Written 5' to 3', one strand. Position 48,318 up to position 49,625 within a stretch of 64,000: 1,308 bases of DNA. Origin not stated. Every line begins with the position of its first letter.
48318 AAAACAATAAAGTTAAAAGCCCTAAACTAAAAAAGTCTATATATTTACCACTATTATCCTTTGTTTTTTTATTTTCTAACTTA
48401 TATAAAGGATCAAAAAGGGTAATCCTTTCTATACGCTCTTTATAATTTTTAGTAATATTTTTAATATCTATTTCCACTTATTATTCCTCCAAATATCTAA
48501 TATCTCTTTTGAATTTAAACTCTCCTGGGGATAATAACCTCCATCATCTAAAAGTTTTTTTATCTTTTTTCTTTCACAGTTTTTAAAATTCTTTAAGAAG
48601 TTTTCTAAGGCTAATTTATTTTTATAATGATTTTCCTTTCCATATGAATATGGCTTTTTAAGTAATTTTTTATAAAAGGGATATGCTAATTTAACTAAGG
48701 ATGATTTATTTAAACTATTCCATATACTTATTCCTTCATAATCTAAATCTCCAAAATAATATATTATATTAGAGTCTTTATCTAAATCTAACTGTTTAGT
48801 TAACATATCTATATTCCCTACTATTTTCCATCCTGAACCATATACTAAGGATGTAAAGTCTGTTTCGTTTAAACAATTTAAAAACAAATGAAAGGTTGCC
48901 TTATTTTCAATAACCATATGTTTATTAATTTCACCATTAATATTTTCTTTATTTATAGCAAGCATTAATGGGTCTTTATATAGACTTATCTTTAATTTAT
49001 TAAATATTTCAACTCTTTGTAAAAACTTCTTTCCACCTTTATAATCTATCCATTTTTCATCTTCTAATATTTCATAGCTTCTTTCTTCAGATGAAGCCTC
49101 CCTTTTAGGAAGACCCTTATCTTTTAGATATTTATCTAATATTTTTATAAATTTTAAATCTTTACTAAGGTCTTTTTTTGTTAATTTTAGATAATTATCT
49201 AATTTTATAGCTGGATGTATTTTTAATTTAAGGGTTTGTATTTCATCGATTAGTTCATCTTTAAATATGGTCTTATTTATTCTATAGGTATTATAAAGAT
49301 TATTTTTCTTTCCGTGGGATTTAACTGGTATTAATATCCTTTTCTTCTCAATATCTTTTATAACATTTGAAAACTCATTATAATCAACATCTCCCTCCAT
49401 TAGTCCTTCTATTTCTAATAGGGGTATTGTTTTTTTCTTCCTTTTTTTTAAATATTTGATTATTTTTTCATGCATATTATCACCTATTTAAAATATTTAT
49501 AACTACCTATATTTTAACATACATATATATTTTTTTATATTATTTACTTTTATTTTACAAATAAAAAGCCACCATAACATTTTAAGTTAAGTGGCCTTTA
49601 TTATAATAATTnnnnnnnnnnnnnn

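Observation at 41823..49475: Wadjet/Mks-like SMC module with permuted gene order (Toprim, kleisin-like, KITE-like, giant SMC): candidate undescribed subtype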

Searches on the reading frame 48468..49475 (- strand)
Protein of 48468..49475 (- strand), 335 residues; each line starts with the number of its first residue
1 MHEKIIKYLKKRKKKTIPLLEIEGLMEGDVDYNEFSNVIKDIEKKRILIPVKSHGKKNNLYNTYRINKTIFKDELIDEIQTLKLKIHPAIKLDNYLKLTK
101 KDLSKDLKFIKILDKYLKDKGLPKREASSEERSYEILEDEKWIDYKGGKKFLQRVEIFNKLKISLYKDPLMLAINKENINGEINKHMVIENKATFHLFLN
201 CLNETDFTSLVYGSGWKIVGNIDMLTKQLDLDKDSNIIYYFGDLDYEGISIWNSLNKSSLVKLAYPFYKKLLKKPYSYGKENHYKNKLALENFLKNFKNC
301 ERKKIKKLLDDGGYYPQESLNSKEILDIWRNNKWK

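Call 3: search_protein_families(library=pfam, proteins=[window:48468-49475:-], max_evalue=0.01)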
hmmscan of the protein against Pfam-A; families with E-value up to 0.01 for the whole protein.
window:48468-49475:- (335 aa): 3 families
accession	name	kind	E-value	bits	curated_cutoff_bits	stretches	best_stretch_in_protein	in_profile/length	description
PF09983.15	JetD_C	-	2.7e-07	30.5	22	1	174-259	31-107/179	Wadjet protein JetD, C-terminal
PF09664.16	DUF2399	-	0.0001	22.5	23.4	1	186-258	22-90/152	Protein of unknown function C-terminus (DUF2399)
PF06180.16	CbiK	-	0.0056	16.5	26.2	1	16-101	108-194/262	Cobalt chelatase (CbiK)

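Call 4: search_protein_families(library=padloc, proteins=[window:48468-49475:-], max_evalue=0.01)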
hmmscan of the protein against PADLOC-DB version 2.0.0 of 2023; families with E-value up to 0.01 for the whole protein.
window:48468-49475:- (335 aa): 10 families
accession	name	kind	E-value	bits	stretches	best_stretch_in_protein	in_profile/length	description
PDLC00592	JetD3|JetD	-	8.3e-92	306.1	1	3-332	2-345/346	DUF2239; DUF2220 domain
PDLC00591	JetD3|JetD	-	8.9e-51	171.3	1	5-325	8-346/350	DUF2239; DUF2220 domain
PDLC00594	JetD3|JetD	-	5e-21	73.5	1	100-325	110-334/345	DUF2239; DUF2220 domain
PDLC00533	JetD1|JetD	-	4.4e-11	40.4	1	108-321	194-406/409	DUF2220; DUF3322; DUF2399 domain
PDLC00593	JetD3|JetD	-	2.5e-06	24.9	1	185-322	199-342/347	DUF2239; DUF2220 domain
PDLC00527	JetD1|JetD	-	2.5e-06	24.8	1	162-258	202-316/387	DUF2220; DUF3322; DUF2399 domain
PDLC00520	JetD1|JetD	-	3.9e-06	24.1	1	171-259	224-305/398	DUF2220; DUF3322; DUF2399 domain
PDLC00522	JetD1|JetD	-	1.5e-05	22.3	1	177-257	238-308/382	DUF2220; DUF3322; DUF2399 domain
PDLC00556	JetD2|JetD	-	1.9e-05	22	1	169-257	273-356/430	DUF2220; DUF3322; DUF2399 domain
PDLC00521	JetD1|JetD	-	0.00048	17.4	1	182-258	250-326/395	DUF2220; DUF3322; DUF2399 domain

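Call 5: search_protein_families(library=ncbifam, proteins=[window:48468-49475:-], max_evalue=0.01)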
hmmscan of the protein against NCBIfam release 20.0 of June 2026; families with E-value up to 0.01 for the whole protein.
window:48468-49475:- (335 aa): 1 family
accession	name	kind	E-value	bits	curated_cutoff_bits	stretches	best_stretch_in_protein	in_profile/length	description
TIGR02679.1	TIGR02679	hypoth_equivalog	0.0016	17.6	196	1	187-256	251-316/382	TIGR02679 family protein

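Call 11: find_related_loci(query=window:48468-49475:-, collection=genome_contigs, flank=10000)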
Query window:48468-49475:- (335 aa) in genome_contigs; peptide patterns used: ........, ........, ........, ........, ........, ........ (x = any residue, [..] = any of these).
66 stretches matched a pattern; 1 encode a relative of the query (tblastn E <= 1e-3); 1 distinct loci.
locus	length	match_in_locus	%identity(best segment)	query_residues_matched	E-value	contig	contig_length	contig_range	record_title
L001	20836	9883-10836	95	18-335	0e+0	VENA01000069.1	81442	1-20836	MAG: Bacillota bacterium isolate MES13 c_000000000249, whole genome shotgun sequence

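Call 13: find_homologous_proteins(query=window:48468-49475:-, max_evalue=0.00001)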
Query window:48468-49475:- (335 aa): 213 proteins with E <= 0.00001 among 4484 candidates; the best 120 are listed.
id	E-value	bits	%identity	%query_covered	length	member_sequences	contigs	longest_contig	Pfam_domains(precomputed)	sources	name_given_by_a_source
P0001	4.5e-214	728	100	100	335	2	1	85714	PF09983.16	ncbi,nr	ncbi:MAG: DUF2399 domain-containing protein [Firmicutes bacterium]|nr:DUF2399 domain-containing prot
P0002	1.2e-111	391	55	100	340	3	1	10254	PF09983.16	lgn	-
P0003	2.3e-111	390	59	99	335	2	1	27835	PF09983.16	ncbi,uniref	ncbi:Wadjet anti-phage system protein JetD domain-containing protein [Dethiothermospora halolimnae]|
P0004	2.3e-109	384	55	99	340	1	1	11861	PF09983.16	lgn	-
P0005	2.9e-109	383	57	99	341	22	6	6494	PF09983.16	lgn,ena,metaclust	metaclust:\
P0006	1.4e-107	378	56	99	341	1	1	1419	PF09983.16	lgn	-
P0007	6.9e-106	372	56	99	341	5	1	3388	PF09983.16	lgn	-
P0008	1.4e-104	368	56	97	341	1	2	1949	PF09983.16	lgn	-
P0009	3.7e-104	367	54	100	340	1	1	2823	PF09664.17,PF09983.16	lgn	-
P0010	8.8e-104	365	53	99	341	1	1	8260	PF09983.16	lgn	-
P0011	1.3e-103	365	55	99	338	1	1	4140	PF09983.16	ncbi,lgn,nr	ncbi:MAG TPA: Wadjet anti-phage system protein JetD domain-containing protein [Oscillospiraceae bact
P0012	2.1e-103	364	53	99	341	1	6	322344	PF09983.16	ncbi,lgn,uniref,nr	ncbi:hypothetical protein DW1_0389 [Proteiniborus sp. DW1]|uniref:Wadjet anti-phage system protein J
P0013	3.3e-102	360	55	97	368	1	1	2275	PF09664.17,PF09983.16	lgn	-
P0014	6.4e-102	359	54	97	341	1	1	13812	PF09983.16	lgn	-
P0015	6.1e-101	356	54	97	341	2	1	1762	PF09983.16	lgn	-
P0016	1.9e-100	354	51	99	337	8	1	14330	PF09983.16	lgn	-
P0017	7.7e-100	353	51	100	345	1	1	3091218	PF09983.16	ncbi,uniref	ncbi:Wadjet anti-phage system protein JetD domain-containing protein [Proteinivorax tanatarense]|uni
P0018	1.5e-99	352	53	97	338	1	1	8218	PF09983.16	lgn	-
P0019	2.3e-99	351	52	98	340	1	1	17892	PF09983.16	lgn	-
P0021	1.3e-97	345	50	99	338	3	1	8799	PF09983.16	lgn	-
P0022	1.7e-97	345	52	99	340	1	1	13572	PF09983.16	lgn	-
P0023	4.8e-97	343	54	98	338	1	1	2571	PF09983.16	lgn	-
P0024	1.4e-96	342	53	97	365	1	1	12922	PF09983.16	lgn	-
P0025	2.2e-96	341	52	99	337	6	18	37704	PF09983.16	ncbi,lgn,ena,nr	ncbi:MAG: DUF2399 domain-containing protein [Tissierellia bacterium]|nr:DUF2399 domain-containing pr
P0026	5.1e-96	340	50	100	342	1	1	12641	PF09983.16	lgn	-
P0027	1.1e-95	339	51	99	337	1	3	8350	PF09983.16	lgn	-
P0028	1.3e-95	339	52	99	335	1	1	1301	PF09983.16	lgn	-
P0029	1.5e-95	338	49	99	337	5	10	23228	PF09983.16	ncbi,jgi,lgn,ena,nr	ncbi:MAG TPA: cytosolic protein [Tissierellia bacterium]|jgi:hypothetical protein|nr:cytosolic prote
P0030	1.8e-95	338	49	99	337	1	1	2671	PF09664.17,PF09983.16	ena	-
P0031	5.7e-95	337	54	98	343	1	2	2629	PF09983.16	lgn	-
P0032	5.8e-95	336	48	100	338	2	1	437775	PF09983.16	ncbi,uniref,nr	ncbi:uncharacterized protein DUF2220 [Natranaerovirga hydrolytica]|uniref:Uncharacterized protein DU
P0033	5.9e-95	336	49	100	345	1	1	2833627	PF09983.16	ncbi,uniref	ncbi:Wadjet anti-phage system protein JetD domain-containing protein [Proteinivorax hydrogeniformans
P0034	2.9e-94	334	50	99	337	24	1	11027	PF09983.16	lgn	-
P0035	7.2e-94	333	53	93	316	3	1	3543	PF09983.16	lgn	-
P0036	3.9e-93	330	50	99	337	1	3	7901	PF09983.16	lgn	-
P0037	5.5e-93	330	46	99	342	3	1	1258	PF09983.16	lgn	-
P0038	5.8e-93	330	50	99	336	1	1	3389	PF09983.16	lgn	-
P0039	2.7e-92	328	49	99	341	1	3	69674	PF09983.16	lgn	-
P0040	3.7e-92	327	50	100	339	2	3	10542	PF09664.17,PF09983.16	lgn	-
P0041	4.7e-92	327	50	99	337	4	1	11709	PF09983.16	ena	-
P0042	6.1e-92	327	47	98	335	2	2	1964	PF09983.16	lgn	-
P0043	1.9e-91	325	48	99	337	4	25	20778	PF09983.16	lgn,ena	-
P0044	2.9e-91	324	47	100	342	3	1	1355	PF09983.16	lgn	-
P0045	4.5e-91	324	49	99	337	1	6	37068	PF09983.16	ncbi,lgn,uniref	ncbi:Wadjet anti-phage system protein JetD domain-containing protein [Proteiniborus sp.]|uniref:Wadj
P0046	1.8e-90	322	52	99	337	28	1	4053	PF09983.16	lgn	-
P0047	3.3e-90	321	47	100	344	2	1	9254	PF09983.16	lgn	-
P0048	4.8e-90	320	46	100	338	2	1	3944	PF09983.16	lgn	-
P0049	8.9e-90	319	48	99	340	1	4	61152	PF09983.16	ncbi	-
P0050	9.1e-90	319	50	99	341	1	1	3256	PF09983.16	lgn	-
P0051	1.1e-89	319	47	100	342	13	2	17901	PF09983.16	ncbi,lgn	-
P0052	2.2e-89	318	49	99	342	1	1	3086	PF09664.17,PF09983.16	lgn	-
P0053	3.6e-89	317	45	98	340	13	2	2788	PF09664.17,PF09983.16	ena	-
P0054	1.3e-88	316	47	99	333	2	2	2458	PF09983.16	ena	-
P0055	2.8e-88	314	45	100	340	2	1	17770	PF09983.16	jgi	jgi:hypothetical protein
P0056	7.7e-88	313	48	99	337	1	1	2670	PF09664.17,PF09983.16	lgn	-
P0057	1.4e-87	312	45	100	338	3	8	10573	PF09983.16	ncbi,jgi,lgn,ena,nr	ncbi:MAG: DUF2399 domain-containing protein [Syntrophomonadaceae bacterium]|jgi:hypothetical protein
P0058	1.5e-87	312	46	100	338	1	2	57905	PF09664.17,PF09983.16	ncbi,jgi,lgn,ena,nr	ncbi:MAG: DUF2399 domain-containing protein [Syntrophomonadaceae bacterium]|nr:DUF2399 domain-contai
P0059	2.0e-87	312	47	99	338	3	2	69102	PF09983.16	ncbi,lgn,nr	ncbi:MAG: DUF2220 family protein [Syntrophomonadaceae bacterium]|nr:DUF2220 family protein [Syntroph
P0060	1.5e-86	309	46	100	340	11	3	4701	PF09983.16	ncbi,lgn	-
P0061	1.9e-86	308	47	100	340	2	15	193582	PF09983.16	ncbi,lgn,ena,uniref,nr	ncbi:Wadjet anti-phage system protein JetD domain-containing protein [Clostridium sp. Cult3]|uniref:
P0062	3.2e-86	308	48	100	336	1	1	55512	PF09664.17,PF09983.16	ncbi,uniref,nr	ncbi:Wadjet anti-phage system protein JetD domain-containing protein [Clostridium sp. CF012]|uniref:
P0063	4.2e-86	307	46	98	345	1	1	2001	PF09983.16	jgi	-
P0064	4.4e-86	307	46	100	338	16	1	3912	PF09664.17,PF09983.16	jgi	jgi:hypothetical protein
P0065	5.1e-86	307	49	100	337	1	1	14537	PF09664.17,PF09983.16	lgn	-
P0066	6.2e-86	307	47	100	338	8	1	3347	PF09664.17,PF09983.16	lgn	-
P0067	1.0e-85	306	49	100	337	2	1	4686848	PF09664.17,PF09983.16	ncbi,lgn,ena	-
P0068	1.3e-85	306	48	91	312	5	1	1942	PF09983.16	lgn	-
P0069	1.6e-85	305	48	100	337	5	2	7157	PF09983.16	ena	-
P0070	2.6e-85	305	46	100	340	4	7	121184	PF09664.17,PF09983.16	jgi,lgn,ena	jgi:hypothetical protein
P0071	2.7e-85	305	45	100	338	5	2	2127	PF09664.17,PF09983.16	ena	-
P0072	4.8e-85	304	46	100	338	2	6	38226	PF09664.17,PF09983.16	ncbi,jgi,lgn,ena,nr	ncbi:MAG: DUF2399 domain-containing protein [Syntrophomonadaceae bacterium]|nr:DUF2399 domain-contai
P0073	6.6e-85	303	47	100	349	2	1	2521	PF09983.16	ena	-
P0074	1.2e-84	303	44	100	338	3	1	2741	PF09664.17,PF09983.16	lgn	-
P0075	1.3e-84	302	45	100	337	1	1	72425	PF09664.17,PF09983.16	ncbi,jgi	-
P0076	2.3e-84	302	46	100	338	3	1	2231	PF09664.17,PF09983.16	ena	-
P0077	4.2e-84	301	45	100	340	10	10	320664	PF09983.16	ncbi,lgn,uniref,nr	ncbi:Wadjet anti-phage system protein JetD domain-containing protein [Schnuerera ultunensis]|uniref:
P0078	7.7e-84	300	46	100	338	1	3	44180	PF09983.16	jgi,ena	-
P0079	1.4e-83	299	47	100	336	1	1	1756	PF09664.17,PF09983.16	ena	-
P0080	1.7e-83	299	49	100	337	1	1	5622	PF09664.17,PF09983.16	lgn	-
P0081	1.9e-83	299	46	100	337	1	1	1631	PF09664.17,PF09983.16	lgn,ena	-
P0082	3.4e-83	298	46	100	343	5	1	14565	PF09664.17,PF09983.16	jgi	jgi:hypothetical protein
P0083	7.4e-83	297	47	100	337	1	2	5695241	PF09664.17,PF09983.16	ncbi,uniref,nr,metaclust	ncbi:Wadjet anti-phage system protein JetD domain-containing protein [Clostridium drakei]|uniref:Wad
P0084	8.1e-83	297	47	100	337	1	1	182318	PF09664.17,PF09983.16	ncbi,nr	ncbi:MAG: DUF2220 family protein [Bacillota bacterium]|nr:DUF2220 family protein [Bacillota bacteriu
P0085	2.1e-82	295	47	99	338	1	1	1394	PF09664.17,PF09983.16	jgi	jgi:hypothetical protein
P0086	2.3e-82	295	45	100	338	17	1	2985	PF09983.16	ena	-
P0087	2.5e-82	295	45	99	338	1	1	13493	PF09664.17,PF09983.16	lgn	-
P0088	2.6e-82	295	46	100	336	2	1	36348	PF09664.17,PF09983.16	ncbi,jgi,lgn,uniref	ncbi:Wadjet anti-phage system protein JetD domain-containing protein [Clostridium sp.]|jgi:hypotheti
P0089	2.8e-82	295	47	100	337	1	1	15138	PF09664.17,PF09983.16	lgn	-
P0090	3.1e-82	295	47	100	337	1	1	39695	PF09983.16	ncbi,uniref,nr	ncbi:DUF2399 domain-containing protein [Clostridium sp. PL3]|uniref:DUF2399 domain-containing protei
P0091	4.5e-82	294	43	100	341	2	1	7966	PF09983.16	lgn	-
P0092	4.9e-82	294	46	100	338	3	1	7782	PF09664.17,PF09983.16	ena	-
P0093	6.1e-82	294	46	100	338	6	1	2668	PF09664.17,PF09983.16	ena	-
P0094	8.7e-82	293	46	100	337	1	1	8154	PF09664.17,PF09983.16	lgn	-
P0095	1.3e-81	293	43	100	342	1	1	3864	PF09983.16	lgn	-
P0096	1.8e-81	292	47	100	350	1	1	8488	PF09664.17,PF09983.16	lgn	-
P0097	2.9e-81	291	47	100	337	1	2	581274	PF09664.17,PF09983.16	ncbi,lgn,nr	ncbi:TPA: DUF2399 domain-containing protein [Clostridium botulinum]|nr:DUF2399 domain-containing pro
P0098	3.1e-81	291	50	96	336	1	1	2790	PF09983.16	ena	-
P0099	5.1e-81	291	44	100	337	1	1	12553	PF09664.17,PF09983.16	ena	-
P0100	6.3e-81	290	44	100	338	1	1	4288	PF09983.16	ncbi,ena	-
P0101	7.5e-81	290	43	100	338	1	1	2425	PF09664.17,PF09983.16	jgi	jgi:hypothetical protein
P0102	7.9e-81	290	46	100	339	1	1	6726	PF09664.17,PF09983.16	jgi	jgi:hypothetical protein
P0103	9.2e-81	290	47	100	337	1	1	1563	PF09664.17,PF09983.16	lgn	-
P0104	9.3e-81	290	44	99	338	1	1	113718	PF09664.17,PF09983.16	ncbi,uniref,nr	ncbi:Wadjet anti-phage system protein JetD domain-containing protein [Bacillus sp. AFS040349]|uniref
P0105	3.2e-80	288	47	100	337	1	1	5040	PF09664.17,PF09983.16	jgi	jgi:Uncharacterized protein conserved in bacteria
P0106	3.5e-80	288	44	100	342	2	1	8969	PF09983.16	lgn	-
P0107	3.6e-80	288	46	98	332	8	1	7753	PF09983.16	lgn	-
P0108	5.3e-80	287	43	100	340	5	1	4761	PF09664.17,PF09983.16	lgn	-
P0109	5.8e-80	287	43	100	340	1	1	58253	PF09664.17,PF09983.16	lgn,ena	-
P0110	7.2e-80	287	45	100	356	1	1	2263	PF09983.16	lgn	-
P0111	1.0e-79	286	44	100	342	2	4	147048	PF09983.16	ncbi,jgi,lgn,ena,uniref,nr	ncbi:Wadjet anti-phage system protein JetD domain-containing protein [Bacillus weihaiensis]|uniref:W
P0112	1.6e-79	286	45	100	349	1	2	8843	PF09664.17,PF09983.16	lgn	-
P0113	2.2e-79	285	43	93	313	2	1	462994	PF09983.16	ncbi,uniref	ncbi:Wadjet anti-phage system protein JetD domain-containing protein [Bacillus sp. DJP31]|uniref:Wad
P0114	2.5e-79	285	43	100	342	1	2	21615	PF09664.17,PF09983.16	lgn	-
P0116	3.5e-79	285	42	100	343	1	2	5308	PF09983.16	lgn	-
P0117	3.6e-79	285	43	99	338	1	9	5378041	PF09983.16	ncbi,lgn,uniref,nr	ncbi:Wadjet anti-phage system protein JetD domain-containing protein [Metabacillus halosaccharovoran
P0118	4.2e-79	284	45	100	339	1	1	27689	PF09664.17,PF09983.16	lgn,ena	-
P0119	4.6e-79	284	46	100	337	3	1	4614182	PF09664.17,PF09983.16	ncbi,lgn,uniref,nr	ncbi:Wadjet anti-phage system protein JetD domain-containing protein [Clostridium sp. 001]|uniref:Wa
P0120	6.8e-79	284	45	100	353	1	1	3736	PF09664.17,PF09983.16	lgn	-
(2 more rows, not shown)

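Call 14: find_encoding_contigs(protein=P0083, flank=9000, max_places=1)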
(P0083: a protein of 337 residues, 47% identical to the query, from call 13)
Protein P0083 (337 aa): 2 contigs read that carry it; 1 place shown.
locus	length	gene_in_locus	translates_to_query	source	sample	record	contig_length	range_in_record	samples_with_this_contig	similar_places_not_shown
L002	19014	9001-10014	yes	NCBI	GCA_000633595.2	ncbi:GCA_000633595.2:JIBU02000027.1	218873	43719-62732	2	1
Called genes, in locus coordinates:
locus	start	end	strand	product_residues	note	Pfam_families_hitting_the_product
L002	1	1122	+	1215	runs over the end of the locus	PF13385:Laminin_G_3, PF22925:TS_C (weak), PF20578:aBig_2, PF07532:Big_4, PF07944:Beta-AFase-like_GH127_cat, PF20736:Glyco_hydro127M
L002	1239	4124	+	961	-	PF07944:Beta-AFase-like_GH127_cat, PF20736:Glyco_hydro127M, PF20737:Glyco_hydro127C, PF22633:F5_F8_type_C_2 (faint)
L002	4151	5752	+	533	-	PF00041:fn3 (weak), PF04122:CW_binding_2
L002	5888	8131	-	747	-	PF02687:FtsX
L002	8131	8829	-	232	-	PF02463:SMC_N (faint), PF00005:ABC_tran, PF13304:AAA_21 (faint)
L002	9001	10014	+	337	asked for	PF09983:JetD_C, PF09664:DUF2399 (weak)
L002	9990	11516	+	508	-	-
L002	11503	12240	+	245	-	PF19539:DUF6063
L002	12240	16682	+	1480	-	-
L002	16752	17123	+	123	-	PF12646:DUF3783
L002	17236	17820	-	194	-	PF04647:AgrB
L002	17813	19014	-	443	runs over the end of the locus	PF14689:SPOB_a, PF02518:HATPase_c, PF14501:HATPase_c_5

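Call 15: find_encoding_contigs(protein=P0111, flank=9000, max_places=1)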
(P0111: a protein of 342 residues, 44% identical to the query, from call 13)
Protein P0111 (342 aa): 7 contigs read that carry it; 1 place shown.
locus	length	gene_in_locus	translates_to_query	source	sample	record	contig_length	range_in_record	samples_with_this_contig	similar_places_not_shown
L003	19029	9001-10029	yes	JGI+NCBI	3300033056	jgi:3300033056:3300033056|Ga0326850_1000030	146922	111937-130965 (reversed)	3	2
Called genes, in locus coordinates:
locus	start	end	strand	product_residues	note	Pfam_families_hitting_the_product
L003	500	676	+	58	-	-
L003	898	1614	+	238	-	-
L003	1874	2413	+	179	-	PF04542:Sigma70_r2, PF08281:Sigma70_r4_2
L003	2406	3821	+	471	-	PF13786:DUF4179, PF18705:DUF5643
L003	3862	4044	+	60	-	-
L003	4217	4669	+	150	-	PF02639:DUF188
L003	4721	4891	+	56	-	-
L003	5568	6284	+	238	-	-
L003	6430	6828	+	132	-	PF24172:CdiI_ImmP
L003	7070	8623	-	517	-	PF02463:SMC_N (weak), PF03193:RsgA_GTPase (faint), PF13555:AAA_29 (faint), PF00005:ABC_tran, PF01926:MMR_HSR1 (faint), PF13304:AAA_21 (faint), PF12848:ABC_tran_Xtn, PF00005:ABC_tran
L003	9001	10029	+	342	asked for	PF09983:JetD_C (weak)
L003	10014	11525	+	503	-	-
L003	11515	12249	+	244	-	PF19539:DUF6063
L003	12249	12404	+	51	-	-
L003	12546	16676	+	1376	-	-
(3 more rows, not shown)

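Call 16: find_encoding_contigs(protein=P0017, flank=9000, max_places=1)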
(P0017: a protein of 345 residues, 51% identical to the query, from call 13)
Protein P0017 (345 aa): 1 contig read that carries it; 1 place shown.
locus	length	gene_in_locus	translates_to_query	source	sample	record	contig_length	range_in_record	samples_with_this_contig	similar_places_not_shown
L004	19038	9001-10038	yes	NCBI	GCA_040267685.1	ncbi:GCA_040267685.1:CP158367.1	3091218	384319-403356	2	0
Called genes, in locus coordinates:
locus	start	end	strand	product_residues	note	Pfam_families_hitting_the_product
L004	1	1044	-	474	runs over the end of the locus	PF01946:Thi4 (faint), PF00890:FAD_binding_2, PF01134:GIDA (faint), PF01266:DAO, PF03486:HI0933_like (weak), PF07992:Pyr_redox_2, PF12831:FAD_oxidored, PF13450:NAD_binding_8 (weak), +1 more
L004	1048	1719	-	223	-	PF00072:Response_reg, PF20714:HTH_64, PF09339:HTH_IclR (weak)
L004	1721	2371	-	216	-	PF14689:SPOB_a, PF13581:HATPase_c_2 (weak), PF02518:HATPase_c, PF13589:HATPase_c_3 (weak), PF14501:HATPase_c_5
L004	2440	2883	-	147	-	-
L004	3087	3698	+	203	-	-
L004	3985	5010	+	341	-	PF00561:Abhydrolase_1, PF12697:Abhydrolase_6 (weak)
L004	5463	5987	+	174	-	PF19903:DUF6376 (faint)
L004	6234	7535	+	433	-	PF02810:SEC-C (weak)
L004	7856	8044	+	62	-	-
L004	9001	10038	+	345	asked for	PF09983:JetD_C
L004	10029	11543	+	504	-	-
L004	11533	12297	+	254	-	PF19539:DUF6063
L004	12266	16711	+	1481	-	-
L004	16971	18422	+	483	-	PF12161:HsdM_N, PF02384:N6_Mtase, PF01170:UPF0020, PF07669:Eco57I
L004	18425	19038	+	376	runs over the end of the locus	PF01420:Methylase_S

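Call 17: find_encoding_contigs(protein=P0059, flank=9000, max_places=1)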
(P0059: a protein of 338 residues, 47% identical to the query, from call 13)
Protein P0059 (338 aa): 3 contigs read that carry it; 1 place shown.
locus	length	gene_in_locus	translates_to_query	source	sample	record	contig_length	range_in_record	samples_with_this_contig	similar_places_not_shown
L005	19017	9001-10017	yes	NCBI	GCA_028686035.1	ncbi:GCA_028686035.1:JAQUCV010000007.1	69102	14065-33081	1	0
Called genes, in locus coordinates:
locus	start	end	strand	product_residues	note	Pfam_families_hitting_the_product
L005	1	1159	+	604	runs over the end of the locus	PF01512:Complex1_51K, PF10531:SLBB (weak), PF10589:NADH_4Fe-4S, PF12797:Fer4_2 (weak), PF12837:Fer4_6 (weak), PF12838:Fer4_7, PF13237:Fer4_10, PF00037:Fer4 (weak), +2 more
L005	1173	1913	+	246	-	PF00111:Fer2, PF13510:Fer2_4, PF14697:Fer4_21, PF00037:Fer4 (weak), PF12838:Fer4_7 (weak)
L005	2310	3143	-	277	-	PF09370:PEP_hydrolase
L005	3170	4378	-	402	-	PF06792:UPF0261, PF23189:UPF0261_C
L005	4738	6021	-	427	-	PF01306:LacY_symp (weak), PF12832:MFS_1_like (faint), PF07690:MFS_1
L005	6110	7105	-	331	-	PF02899:Phage_int_SAM_1, PF13102:Phage_int_SAM_5 (faint), PF13495:Phage_int_SAM_4, PF00589:Phage_integrase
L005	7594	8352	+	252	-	-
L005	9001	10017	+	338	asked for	PF09983:JetD_C (weak)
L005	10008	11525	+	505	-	-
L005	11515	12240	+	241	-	PF19539:DUF6063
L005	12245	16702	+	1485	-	-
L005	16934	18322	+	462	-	PF00989:PAS, PF08448:PAS_4 (weak), PF13426:PAS_9, PF00158:Sigma54_activat, PF14532:Sigma54_activ_2, PF01078:Mg_chelatase (faint), PF25601:AAA_lid_14, PF18024:HTH_50 (weak)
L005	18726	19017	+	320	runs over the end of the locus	PF00491:Arginase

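Call 23: search_solved_structures(query=window:48468-49475:-, max_evalue=1, show_alignments=2)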
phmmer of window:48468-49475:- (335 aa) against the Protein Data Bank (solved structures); distinct sequences matched with E-value up to 1: 0.
